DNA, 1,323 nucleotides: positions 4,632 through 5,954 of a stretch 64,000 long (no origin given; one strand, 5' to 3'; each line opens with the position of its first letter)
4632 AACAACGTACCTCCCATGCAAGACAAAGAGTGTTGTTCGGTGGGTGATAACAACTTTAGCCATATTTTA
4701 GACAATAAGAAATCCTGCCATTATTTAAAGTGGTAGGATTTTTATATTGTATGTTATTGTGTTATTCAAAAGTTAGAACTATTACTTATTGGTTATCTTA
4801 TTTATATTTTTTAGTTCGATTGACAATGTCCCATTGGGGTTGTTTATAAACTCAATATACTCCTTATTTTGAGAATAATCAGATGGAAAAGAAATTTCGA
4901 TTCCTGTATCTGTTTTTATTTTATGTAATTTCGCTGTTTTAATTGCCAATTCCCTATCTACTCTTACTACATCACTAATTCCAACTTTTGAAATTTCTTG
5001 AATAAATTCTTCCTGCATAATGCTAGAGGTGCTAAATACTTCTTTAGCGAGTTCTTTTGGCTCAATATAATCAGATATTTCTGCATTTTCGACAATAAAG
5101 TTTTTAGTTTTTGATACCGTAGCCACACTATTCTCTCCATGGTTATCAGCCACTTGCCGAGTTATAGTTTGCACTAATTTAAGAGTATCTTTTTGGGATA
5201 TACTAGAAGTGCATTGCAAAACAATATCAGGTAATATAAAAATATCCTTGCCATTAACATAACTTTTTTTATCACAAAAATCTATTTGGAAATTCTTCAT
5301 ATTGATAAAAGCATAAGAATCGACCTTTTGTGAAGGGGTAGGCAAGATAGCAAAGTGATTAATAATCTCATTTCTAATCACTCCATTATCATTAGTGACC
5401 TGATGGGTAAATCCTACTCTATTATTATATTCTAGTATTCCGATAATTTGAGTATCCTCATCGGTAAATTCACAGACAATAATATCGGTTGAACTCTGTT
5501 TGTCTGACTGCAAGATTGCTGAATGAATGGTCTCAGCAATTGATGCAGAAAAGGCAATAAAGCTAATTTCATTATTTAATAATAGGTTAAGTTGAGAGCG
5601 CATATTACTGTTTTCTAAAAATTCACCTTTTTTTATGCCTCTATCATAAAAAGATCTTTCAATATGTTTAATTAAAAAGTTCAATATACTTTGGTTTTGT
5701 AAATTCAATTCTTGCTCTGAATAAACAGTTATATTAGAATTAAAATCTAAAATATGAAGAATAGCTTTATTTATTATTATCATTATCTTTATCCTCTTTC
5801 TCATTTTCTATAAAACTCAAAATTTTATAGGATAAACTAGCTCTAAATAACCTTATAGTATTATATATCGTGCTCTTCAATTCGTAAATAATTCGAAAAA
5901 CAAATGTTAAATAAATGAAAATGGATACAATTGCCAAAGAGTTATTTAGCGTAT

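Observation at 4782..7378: Tight three-gene operon (312-aa orphan / four-TM 215 aa / NdpA-like ~333 aa) inside a mobile-element remnant: best candidate for an undescribed system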

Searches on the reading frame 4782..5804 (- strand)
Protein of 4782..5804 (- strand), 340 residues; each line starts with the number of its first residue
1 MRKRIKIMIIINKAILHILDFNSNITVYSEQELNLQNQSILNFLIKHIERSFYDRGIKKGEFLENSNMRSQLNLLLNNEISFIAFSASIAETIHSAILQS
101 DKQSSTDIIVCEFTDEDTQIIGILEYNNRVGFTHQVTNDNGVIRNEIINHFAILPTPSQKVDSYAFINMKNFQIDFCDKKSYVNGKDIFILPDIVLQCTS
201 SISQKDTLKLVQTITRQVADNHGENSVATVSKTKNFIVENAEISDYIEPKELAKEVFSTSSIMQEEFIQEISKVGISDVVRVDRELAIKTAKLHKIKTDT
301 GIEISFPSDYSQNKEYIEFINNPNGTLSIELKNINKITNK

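Call 4: search_protein_families(library=pfam, proteins=[window:4782-5804:-], max_evalue=1)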
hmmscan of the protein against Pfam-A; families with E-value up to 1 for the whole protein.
window:4782-5804:- (340 aa): 3 families
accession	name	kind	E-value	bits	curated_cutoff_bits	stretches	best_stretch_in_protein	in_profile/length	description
PF04245.18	NA37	-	1e-32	114.3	24.6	1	15-336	1-322/325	37-kD nucleoid-associated bacterial protein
PF11080.13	GhoS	-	0.00025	21.4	21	1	113-158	15-61/94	Endoribonuclease GhoS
PF18717.6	CxC4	-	0.0088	16.3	26.9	1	111-139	56-86/130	CxC4 like cysteine cluster associated with KDZ transposases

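Call 5: search_protein_families(library=padloc, proteins=[window:4782-5804:-], max_evalue=1)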
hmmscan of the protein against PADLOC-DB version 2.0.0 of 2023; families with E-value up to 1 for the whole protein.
window:4782-5804:- (340 aa): 0 families

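Call 6: search_protein_families(library=ncbifam, proteins=[window:4782-5804:-], max_evalue=1)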
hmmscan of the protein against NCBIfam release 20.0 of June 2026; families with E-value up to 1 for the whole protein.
window:4782-5804:- (340 aa): 2 families
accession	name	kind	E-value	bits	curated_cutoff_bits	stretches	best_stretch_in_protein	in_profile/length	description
NF001557.0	PRK00378.1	equivalog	4.8e-07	29.3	341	1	9-309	3-299/334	nucleoid-associated protein YejK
NF047809.1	LIC12806_lipo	equivalog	0.043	14.4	100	1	19-48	26-55/94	LIC12806 family lipoprotein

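Call 17: find_homologous_proteins(query=window:4782-5783:-)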
Query window:4782-5783:- (333 aa): 757 proteins with E <= 0.001 among 2098 candidates; the best 120 are listed.
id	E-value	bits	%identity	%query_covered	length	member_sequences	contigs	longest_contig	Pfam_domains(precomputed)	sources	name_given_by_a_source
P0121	5.3e-207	705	100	100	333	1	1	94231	PF04245.19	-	-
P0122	4.9e-121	422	58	100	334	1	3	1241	PF04245.19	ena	-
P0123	5.7e-121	422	57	100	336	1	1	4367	PF04245.19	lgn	-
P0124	6.9e-121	422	58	100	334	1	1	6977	PF04245.19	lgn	-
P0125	7.5e-121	422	57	100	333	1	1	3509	PF04245.19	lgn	-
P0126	1.7e-120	421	56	100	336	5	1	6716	PF04245.19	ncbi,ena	-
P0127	6.5e-120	419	57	99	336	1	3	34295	PF04245.19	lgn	-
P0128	2.9e-119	417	55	100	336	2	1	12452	PF04245.19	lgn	-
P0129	3.3e-119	416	56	100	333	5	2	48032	PF04245.19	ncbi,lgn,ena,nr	ncbi:MAG: yejK [Firmicutes bacterium]|nr:yejK [Bacillota bacterium]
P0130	5.2e-119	416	55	100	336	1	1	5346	PF04245.19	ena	-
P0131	7.0e-119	415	54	100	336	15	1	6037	PF04245.19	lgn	-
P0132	1.2e-118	415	56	100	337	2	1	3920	PF04245.19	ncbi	-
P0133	3.5e-118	413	54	100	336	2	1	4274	PF04245.19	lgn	-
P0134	1.7e-117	411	54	100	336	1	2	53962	PF04245.19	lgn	-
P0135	2.3e-117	410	53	100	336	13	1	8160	PF04245.19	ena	-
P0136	7.2e-117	409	54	100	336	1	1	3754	PF04245.19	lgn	-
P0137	9.7e-117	408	53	100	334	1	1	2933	PF04245.19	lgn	-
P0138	1.1e-116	408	56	100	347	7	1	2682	PF04245.19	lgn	-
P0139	1.7e-116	407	56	100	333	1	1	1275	PF04245.19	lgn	-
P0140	2.2e-116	407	55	100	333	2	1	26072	PF04245.19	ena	-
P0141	2.7e-116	407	56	100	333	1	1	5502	PF04245.19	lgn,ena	-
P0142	3.5e-116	406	56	100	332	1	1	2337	PF04245.19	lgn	-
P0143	1.1e-115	405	58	100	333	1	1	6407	PF04245.19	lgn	-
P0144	1.3e-115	405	56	100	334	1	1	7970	PF04245.19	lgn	-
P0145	1.6e-115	404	57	98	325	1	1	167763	PF04245.19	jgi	jgi:hypothetical protein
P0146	2.0e-115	404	57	100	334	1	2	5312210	PF04245.19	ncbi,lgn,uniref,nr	ncbi:nucleoid-associated protein [Sporomusa malonica]|uniref:Nucleoid-associated protein YejK n=1 Ta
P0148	5.0e-115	403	58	99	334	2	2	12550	PF04245.19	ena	-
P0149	1.8e-114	401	55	98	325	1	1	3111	PF04245.19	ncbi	-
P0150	3.2e-114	400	54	100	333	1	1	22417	PF04245.19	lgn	-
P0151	5.4e-114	399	54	100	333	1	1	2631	PF04245.19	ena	-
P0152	8.4e-114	399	53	100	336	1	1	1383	PF04245.19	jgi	-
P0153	1.7e-113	398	53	100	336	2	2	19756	PF04245.19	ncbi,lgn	-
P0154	1.9e-113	397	55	100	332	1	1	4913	PF04245.19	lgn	-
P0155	1.9e-113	397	54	100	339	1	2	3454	PF04245.19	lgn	-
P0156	4.1e-113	396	54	98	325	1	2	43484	PF04245.19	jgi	-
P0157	9.8e-113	395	53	100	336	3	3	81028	PF04245.19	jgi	jgi:hypothetical protein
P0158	1.1e-112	395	54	100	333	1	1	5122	PF04245.19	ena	-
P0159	1.2e-112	395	55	100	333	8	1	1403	PF04245.19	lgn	-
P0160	1.4e-112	395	56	100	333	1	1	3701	PF04245.19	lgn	-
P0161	1.4e-112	395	53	100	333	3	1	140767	PF04245.19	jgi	-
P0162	1.6e-112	394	55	100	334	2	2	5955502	PF04245.19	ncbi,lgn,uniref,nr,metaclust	ncbi:nucleoid-associated protein [Sporomusa acidovorans]|uniref:Nucleoid-associated protein n=1 Tax=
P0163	4.3e-112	393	52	100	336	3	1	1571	PF04245.19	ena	-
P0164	5.8e-112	393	54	100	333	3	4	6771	PF04245.19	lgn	-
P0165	6.6e-112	392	53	100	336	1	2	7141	PF04245.19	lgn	-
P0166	7.2e-112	392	53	100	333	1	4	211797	PF04245.19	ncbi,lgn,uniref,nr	ncbi:Nucleoid-associated protein YejK [bioreactor metagenome]|uniref:Nucleoid-associated protein Yej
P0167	7.9e-112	392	54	100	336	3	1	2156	PF04245.19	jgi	jgi:hypothetical protein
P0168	1.0e-111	392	52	100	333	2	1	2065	PF04245.19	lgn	-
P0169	1.4e-111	391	53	100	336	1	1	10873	PF04245.19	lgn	-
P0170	2.9e-111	390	54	98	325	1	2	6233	PF04245.19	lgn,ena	-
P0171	3.0e-111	390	54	100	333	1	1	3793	PF04245.19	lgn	-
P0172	3.4e-111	390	54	100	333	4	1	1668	PF04245.19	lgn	-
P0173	3.6e-111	390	54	99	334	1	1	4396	PF04245.19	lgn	-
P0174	4.7e-111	390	53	100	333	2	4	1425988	PF04245.19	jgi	jgi:hypothetical protein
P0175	5.3e-111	389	51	100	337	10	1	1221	PF04245.19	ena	-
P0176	8.1e-111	389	53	100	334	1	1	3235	PF04245.19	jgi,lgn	jgi:hypothetical protein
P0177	8.9e-111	389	54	100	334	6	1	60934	PF04245.19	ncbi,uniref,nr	ncbi:nucleoid-associated protein [Sporomusa sp.]|uniref:nucleoid-associated protein n=1 Tax=Sporomus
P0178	9.6e-111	389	53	100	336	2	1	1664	PF04245.19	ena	-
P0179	1.1e-110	388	52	100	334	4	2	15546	PF04245.19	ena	-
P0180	1.2e-110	388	55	100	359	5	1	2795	PF04245.19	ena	-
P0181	1.4e-110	388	52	100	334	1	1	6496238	PF04245.19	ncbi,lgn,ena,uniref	ncbi:nucleoid-associated protein [Sporomusa aerivorans]|uniref:nucleoid-associated protein n=1 Tax=S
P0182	2.0e-110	388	53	100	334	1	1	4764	PF04245.19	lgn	-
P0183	2.3e-110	387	55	99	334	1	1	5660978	PF04245.19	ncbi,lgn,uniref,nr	ncbi:nucleoid-associated protein [Desulfosporosinus youngiae]|uniref:Nucleoid-associated protein n=1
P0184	2.6e-110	387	52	100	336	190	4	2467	PF04245.19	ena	-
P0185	3.3e-110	387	53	100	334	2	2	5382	PF04245.19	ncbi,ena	-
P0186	5.5e-110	386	52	100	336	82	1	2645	PF04245.19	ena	-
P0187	6.3e-110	386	52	100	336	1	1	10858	PF04245.19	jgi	jgi:hypothetical protein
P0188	7.4e-110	386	51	100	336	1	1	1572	PF04245.19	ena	-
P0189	8.6e-110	385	53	100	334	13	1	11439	PF04245.19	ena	-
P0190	9.2e-110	385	52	99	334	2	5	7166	PF04245.19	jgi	-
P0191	1.2e-109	385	55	100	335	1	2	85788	PF04245.19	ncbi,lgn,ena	-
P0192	1.4e-109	385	52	100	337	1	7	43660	PF04245.19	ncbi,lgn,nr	ncbi:MAG: nucleoid-associated protein [Negativicutes bacterium]|nr:nucleoid-associated protein [Nega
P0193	1.4e-109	385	54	100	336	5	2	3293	PF04245.19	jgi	-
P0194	1.8e-109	384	55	100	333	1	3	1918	PF04245.19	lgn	-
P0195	2.1e-109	384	53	100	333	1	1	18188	PF04245.19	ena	-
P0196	2.7e-109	384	54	97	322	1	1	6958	PF04245.19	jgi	jgi:hypothetical protein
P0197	3.0e-109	384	51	100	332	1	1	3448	PF04245.19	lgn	-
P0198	3.0e-109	384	54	100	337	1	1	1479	PF04245.19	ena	-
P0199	3.1e-109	384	55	99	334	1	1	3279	PF04245.19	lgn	-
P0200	4.3e-109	383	54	100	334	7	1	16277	PF04245.19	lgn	-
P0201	7.8e-109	382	52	100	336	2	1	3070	PF04245.19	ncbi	-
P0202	8.1e-109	382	52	100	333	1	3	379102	PF04245.19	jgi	jgi:hypothetical protein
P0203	1.1e-108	382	53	100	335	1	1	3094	PF04245.19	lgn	-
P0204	1.2e-108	382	52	100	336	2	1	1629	PF04245.19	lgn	-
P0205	1.4e-108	381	54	100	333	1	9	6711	PF04245.19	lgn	-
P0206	1.9e-108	381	54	99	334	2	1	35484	PF04245.19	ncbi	-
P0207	2.1e-108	381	51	100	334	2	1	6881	PF04245.19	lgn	-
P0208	2.4e-108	381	53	100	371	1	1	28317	PF04245.19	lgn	-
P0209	2.5e-108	381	54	100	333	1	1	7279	PF04245.19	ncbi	-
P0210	2.8e-108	380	52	100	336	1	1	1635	PF04245.19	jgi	jgi:hypothetical protein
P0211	2.8e-108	380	53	100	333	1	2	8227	PF04245.19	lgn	-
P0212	5.5e-108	380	52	100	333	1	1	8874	PF04245.19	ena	-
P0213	8.9e-108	379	52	100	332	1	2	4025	PF04245.19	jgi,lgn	jgi:hypothetical protein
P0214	1.2e-107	378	53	100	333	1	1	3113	PF04245.19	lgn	-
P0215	1.3e-107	378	51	100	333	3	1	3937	PF04245.19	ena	-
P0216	1.6e-107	378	51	100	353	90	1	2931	PF04245.19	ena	-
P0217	1.8e-107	378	54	100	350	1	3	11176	PF04245.19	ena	-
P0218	1.9e-107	378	51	100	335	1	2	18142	PF04245.19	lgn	-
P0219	2.0e-107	378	53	100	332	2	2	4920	PF04245.19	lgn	-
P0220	2.4e-107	377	54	100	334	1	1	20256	PF04245.19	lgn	-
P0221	9.8e-107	375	51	100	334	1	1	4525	PF04245.19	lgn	-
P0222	1.1e-106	375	52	100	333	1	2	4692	PF04245.19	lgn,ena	-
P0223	1.3e-106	375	54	100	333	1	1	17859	PF04245.19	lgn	-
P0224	1.7e-106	375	51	100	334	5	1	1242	PF04245.19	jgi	-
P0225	1.8e-106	374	52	100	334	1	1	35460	PF04245.19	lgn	-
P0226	2.7e-106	374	53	100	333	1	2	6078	PF04245.19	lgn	-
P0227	3.5e-106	374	51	100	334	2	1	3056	PF04245.19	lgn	-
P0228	6.0e-106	373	52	99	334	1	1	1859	PF04245.19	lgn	-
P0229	1.0e-105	372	50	99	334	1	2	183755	PF04245.19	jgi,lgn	jgi:hypothetical protein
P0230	1.1e-105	372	51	100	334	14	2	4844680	PF04245.19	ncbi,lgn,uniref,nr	ncbi:nucleoid-associated protein [Sporomusa sphaeroides DSM 2875]|uniref:nucleoid-associated protein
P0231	2.1e-105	371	51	100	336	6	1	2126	PF04245.19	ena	-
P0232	2.5e-105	371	52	100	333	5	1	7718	PF04245.19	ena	-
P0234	2.8e-104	367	50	100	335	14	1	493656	PF04245.19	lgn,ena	-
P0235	6.1e-104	366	52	97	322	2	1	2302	PF04245.19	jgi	jgi:37-kD nucleoid-associated bacterial protein.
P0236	1.0e-103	365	50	100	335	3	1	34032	PF04245.19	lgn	-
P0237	1.5e-103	365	51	100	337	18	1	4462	PF04245.19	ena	-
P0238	2.3e-103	364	50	100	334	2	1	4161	PF04245.19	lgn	-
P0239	3.7e-103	364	51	100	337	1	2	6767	PF04245.19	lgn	-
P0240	8.5e-103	362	50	100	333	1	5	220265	PF04245.19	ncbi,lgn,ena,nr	ncbi:MAG: nucleoid-associated protein [Sporomusaceae bacterium]|nr:nucleoid-associated protein [Spor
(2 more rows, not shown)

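Call 19: find_encoding_contigs(protein=P0183, flank=10000, max_places=2)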
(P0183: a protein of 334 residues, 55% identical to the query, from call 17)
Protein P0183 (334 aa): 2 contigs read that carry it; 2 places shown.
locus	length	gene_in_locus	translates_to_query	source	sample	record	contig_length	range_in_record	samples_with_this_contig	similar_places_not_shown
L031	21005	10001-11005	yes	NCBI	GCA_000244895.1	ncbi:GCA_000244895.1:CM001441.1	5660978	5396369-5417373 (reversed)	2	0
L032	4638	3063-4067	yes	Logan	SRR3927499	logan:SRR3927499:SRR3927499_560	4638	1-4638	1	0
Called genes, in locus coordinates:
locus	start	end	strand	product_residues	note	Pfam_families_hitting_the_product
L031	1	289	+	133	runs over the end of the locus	PF10934:Sheath_initiator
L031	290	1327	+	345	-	PF26078:Baseplate_J_M, PF26079:Baseplate_J_C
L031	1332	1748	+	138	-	-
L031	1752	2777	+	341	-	PF18454:Mtd_N, PF10983:DUF2793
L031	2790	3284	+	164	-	PF18454:Mtd_N, PF03406:Phage_fiber_2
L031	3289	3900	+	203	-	PF10076:Phage_Mu_Gp48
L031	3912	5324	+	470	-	PF03406:Phage_fiber_2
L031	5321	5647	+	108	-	-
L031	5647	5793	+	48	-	-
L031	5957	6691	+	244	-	-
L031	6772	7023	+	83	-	PF10779:XhlA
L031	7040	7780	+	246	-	PF01510:Amidase_2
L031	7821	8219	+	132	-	-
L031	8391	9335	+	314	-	-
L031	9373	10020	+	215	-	-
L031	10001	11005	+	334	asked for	PF04245:NA37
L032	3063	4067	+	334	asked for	PF04245:NA37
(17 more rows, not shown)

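Call 20: find_encoding_contigs(protein=P0146, flank=10000, max_places=2)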
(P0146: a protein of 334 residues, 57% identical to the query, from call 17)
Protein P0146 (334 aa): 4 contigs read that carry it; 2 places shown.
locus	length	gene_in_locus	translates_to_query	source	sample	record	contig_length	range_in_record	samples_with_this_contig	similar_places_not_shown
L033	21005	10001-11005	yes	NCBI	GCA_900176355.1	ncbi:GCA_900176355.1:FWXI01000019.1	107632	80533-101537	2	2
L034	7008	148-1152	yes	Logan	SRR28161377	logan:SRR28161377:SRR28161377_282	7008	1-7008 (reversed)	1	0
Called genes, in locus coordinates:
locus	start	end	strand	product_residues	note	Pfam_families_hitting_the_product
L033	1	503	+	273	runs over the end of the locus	PF05853:BKACE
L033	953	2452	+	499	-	PF00324:AA_permease, PF13520:AA_permease_2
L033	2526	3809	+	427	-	PF04055:Radical_SAM, PF13353:Fer4_12 (faint), PF12544:LAM_C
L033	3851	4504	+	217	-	PF01144:CoA_trans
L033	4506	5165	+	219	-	PF01144:CoA_trans, PF13336:AcetylCoA_hyd_C (weak)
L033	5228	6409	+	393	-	PF00108:Thiolase_N, PF00109:ketoacyl-synt, PF02803:Thiolase_C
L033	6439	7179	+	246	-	PF00106:adh_short, PF08659:KR, PF01370:Epimerase (weak), PF13561:adh_short_C2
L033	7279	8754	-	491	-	PF00392:GntR, PF00155:Aminotran_1_2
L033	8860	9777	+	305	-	PF00892:EamA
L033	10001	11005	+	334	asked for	PF04245:NA37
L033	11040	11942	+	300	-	PF00892:EamA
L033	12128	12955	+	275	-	PF01113:DapB_N, PF05173:DapB_C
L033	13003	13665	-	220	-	PF00392:GntR, PF02080:TrkA_C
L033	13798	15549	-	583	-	PF02310:B12-binding, PF04055:Radical_SAM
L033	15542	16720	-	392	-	PF21926:FeeM, PF00027:cNMP_binding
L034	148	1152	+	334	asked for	PF04245:NA37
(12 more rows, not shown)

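Call 27: search_solved_structures(query=window:4782-5783:-, max_evalue=1)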
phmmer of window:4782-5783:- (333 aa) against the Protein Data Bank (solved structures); distinct sequences matched with E-value up to 1: 1.
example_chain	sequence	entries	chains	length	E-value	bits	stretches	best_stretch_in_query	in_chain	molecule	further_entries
6n8a_A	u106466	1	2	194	0.49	13.5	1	256-317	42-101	transcription regulator AcaB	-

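Call 32: search_protein_families(library=phrogs, proteins=[window:4782-5783:-], max_evalue=1)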
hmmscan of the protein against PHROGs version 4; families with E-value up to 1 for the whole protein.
window:4782-5783:- (333 aa): 4 families
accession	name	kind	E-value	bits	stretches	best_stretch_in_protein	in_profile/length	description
phrog_1974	-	unknown function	1.7e-32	113.9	1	2-333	7-344/344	-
phrog_19245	-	unknown function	1.6e-05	25.6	1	2-134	1-134/218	-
phrog_21522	-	unknown function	0.00035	21.8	1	256-330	47-121/124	-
phrog_29967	-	unknown function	0.0032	18.3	1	214-276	9-72/78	-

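Call 40: predict_structure(alignment_id=A2)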
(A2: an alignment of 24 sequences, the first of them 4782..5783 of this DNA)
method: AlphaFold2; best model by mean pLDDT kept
length: 333 residues; sequences in the alignment: 24
mean_pLDDT: 78.8   pTM: 0.58
mean pLDDT of the five models: 78.8, 78.7, 77.8, 76.6, 76.2
residues with pLDDT >= 90: 91; 70-90: 152; 50-70: 71; < 50: 19
segments of 3 or more residues with pLDDT < 50: 135-137, 139-145, 330-333
pLDDT, mean of each block of 10 residues (from residue 1): 92 81 85 87 86 83 94 95 94 86 93 93 53 49 53 88 90 80 88 67 85 86 85 79 89 92 76 70 64 60 59 70 62 40
secondary structure, 60 per line:
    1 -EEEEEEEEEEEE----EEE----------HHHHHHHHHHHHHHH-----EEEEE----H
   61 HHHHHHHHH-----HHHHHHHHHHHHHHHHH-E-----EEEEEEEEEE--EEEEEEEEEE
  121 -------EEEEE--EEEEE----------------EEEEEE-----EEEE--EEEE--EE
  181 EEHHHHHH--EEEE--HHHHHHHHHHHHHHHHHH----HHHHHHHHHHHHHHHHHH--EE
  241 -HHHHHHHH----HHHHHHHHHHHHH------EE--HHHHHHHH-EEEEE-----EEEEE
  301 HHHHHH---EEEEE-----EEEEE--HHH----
elements in order: E2-13 E18-20 H31-45 E51-55 H60-69 H75-91 E99-108 E111-120 E128-132 E135-139 E156-161 E167-170 E173-176 E179-182 H183-188 E191-194 H197-214 H219-236 H242-249 H254-266 H277-284 E286-290 E296-300 H301-306 E310-314 E320-324

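Call 48: fold_search(model_id=the predicted structure, library=pdb)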
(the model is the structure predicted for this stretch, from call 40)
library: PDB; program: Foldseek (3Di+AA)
matches with E <= 10: 157; with E <= 0.001: 1
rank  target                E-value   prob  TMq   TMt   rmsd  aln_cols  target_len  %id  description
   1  9be2                  6.7e-11  1.00  0.45  0.45  13.0       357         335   15  Structure of the E. coli nucleic associated protein, YejK (released 2024-05-15)
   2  9mrx_D                1.9e-01  0.18  0.25  0.26  14.6       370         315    9  Cryo-EM structure of KwaA-KwaB complex (released 2025-08-06)
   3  9nyu_A                2.3e-01  0.13  0.21  0.22  15.4       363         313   11  Crystal structure of KwaB dimer (released 2025-08-06)
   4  3auy_A                8.8e-01  0.04  0.08  0.07  20.3       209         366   11  Crystal structure of Rad50 bound to ADP (released 2011-05-25)
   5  3av0_B                1.2e+00  0.04  0.13  0.12  18.9       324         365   11  Crystal structure of Mre11-Rad50 bound to ATP S (released 2011-05-25)
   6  1l0o_A                1.2e+00  0.12  0.10  0.20   7.3        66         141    8  Crystal Structure of the Bacillus stearothermophilus Anti-Sigma Factor SpoIIAB with the Sporulation Sigma Factor Sigma (released 2002-04-03)
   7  3qkt_D                1.3e+00  0.02  0.12  0.13  22.6       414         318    9  Rad50 ABC-ATPase with adjacent coiled-coil region in complex with AMP-PNP (released 2011-03-30)
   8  3qku_A                1.6e+00  0.04  0.15  0.14  18.9       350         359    8  Mre11 Rad50 binding domain in complex with Rad50 and AMP-PNP (released 2011-03-30)
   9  3qf7_B                1.6e+00  0.02  0.12  0.11  17.1       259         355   10  The Mre11:Rad50 complex forms an ATP dependent molecular clamp in DNA double-strand break repair (released 2011-04-20)
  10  3qkt_A                1.7e+00  0.03  0.13  0.13  17.6       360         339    9  Rad50 ABC-ATPase with adjacent coiled-coil region in complex with AMP-PNP (released 2011-03-30)
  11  5hz9_A                1.7e+00  0.02  0.09  0.16  15.5       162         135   11  human FABP3 in complex with 6-Chloro-2-methyl-4-phenyl-quinoline-3-carboxylic acid (released 2016-12-14)
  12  4w9m_E                1.7e+00  0.02  0.11  0.10  16.7       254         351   11  AMPPNP bound Rad50 in complex with dsDNA (released 2015-01-14)
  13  6iht_A                1.9e+00  0.03  0.11  0.14  13.3       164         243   14  Crystal structure of bacterial serine phosphatase bound with phosphorylated peptide (released 2019-08-07)
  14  1tid_A                2.0e+00  0.10  0.10  0.20   7.3        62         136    8  Crystal Structures of the ADP and ATP bound forms of the Bacillus Anti-sigma factor SpoIIAB in complex with the Anti-a (released 2004-06-15)
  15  6ihv                  2.0e+00  0.04  0.10  0.13  13.8       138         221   16  Crystal structure of bacterial serine phosphatase bearing R161E mutation (released 2019-08-07)
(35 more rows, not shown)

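Call 58: find_related_loci(query=A2, collection=metagenome_contigs, flank=6000)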
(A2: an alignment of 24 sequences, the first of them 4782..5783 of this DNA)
Query A2 (333 aa) in metagenome_contigs; peptide patterns used: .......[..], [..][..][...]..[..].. (x = any residue, [..] = any of these).
600 stretches matched a pattern (row limit reached: there are more); 259 encode a relative of the query (tblastn E <= 1e-3); the best 80 are kept; 80 distinct loci.
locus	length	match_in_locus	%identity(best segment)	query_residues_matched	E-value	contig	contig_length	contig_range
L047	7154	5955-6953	55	1-333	2e-125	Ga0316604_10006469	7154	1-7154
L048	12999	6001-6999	53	1-333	2e-122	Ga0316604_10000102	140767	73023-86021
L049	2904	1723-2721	54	1-333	4e-125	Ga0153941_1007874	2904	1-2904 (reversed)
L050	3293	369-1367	54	1-333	1e-122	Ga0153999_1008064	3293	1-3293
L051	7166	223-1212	52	3-332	1e-118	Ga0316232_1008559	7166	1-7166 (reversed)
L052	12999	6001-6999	50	1-333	2e-111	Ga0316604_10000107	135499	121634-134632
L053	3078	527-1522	52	1-333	2e-108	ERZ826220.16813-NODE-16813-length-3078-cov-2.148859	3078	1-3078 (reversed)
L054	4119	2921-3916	50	2-333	7e-106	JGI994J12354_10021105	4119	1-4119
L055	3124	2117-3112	47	1-333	3e-106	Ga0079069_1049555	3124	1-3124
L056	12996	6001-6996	47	2-333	7e-100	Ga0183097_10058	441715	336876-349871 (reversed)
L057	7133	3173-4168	46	2-333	3e-99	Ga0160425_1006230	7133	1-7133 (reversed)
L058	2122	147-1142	46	2-333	6e-103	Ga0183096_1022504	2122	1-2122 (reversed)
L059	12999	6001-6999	44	2-333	2e-96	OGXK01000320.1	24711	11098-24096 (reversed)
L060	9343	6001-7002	42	1-333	2e-96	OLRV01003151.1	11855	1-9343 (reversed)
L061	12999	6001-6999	44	2-333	4e-96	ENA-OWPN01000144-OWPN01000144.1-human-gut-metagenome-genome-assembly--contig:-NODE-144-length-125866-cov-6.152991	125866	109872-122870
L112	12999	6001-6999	41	1-333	1e-84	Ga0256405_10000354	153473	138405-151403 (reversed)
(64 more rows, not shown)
